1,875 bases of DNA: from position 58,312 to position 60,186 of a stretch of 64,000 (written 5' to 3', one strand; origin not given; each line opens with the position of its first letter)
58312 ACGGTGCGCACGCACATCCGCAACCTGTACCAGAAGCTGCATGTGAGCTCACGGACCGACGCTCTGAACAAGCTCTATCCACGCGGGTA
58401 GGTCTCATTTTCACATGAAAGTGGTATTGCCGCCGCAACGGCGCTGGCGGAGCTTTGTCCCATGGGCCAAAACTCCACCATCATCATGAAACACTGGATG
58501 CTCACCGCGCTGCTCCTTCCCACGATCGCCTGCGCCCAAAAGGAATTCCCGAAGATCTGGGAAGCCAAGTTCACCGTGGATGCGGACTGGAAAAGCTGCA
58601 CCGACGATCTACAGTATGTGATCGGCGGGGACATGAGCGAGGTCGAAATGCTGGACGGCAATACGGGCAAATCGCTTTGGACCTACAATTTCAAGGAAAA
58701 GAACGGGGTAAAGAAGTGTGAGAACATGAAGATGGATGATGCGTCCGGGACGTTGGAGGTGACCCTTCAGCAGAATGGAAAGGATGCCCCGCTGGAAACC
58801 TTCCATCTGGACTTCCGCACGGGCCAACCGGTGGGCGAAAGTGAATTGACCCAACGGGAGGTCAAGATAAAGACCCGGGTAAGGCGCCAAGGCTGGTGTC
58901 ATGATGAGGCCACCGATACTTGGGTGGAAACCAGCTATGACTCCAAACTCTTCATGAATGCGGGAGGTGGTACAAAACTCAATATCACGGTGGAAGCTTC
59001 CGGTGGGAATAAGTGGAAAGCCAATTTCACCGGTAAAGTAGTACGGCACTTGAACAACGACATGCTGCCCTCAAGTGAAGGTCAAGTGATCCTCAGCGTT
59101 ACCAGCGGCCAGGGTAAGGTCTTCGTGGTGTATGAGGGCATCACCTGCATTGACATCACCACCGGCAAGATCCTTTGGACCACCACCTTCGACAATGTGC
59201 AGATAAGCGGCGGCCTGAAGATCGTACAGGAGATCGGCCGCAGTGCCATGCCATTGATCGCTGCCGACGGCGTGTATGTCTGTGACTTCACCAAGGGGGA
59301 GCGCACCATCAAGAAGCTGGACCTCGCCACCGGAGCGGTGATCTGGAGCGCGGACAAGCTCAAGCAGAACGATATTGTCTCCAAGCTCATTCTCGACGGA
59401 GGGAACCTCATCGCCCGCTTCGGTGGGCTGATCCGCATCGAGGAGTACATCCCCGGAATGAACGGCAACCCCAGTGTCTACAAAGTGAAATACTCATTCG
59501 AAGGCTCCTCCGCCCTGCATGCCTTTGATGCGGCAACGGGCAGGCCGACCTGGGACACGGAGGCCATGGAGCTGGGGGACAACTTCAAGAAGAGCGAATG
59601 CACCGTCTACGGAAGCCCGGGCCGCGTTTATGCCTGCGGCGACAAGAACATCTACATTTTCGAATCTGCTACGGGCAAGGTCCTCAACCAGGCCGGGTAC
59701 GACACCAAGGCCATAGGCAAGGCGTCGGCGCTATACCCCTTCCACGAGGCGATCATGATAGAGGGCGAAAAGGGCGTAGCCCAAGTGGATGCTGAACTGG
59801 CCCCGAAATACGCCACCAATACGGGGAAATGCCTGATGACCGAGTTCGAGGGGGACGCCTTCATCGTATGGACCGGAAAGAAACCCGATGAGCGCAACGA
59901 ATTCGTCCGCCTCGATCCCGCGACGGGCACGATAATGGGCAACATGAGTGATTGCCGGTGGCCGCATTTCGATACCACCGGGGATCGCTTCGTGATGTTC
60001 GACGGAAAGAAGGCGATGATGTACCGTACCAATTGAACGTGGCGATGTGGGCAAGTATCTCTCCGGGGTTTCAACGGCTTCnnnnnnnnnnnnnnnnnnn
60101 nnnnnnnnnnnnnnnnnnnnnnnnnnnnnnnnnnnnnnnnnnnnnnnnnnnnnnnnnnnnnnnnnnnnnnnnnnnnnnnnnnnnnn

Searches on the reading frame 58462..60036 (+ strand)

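Call 54: search_protein_families(library=pfam, proteins=[window:58462-60036:+], max_evalue=0.00001)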
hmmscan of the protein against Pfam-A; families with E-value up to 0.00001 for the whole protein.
window:58462-60036:+ (524 aa): 2 families
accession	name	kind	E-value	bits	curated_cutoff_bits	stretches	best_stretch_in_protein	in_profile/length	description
PF13360.13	PQQ_2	-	3.8e-17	63.1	27.6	1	179-408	11-192/233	Outer membrane protein assembly factor BamB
PF01011.28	PQQ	-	4e-06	26.3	26.7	0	224-298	496-575/595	Glucose/ethanol/alcohol dehydrogenase, beta-propeller domain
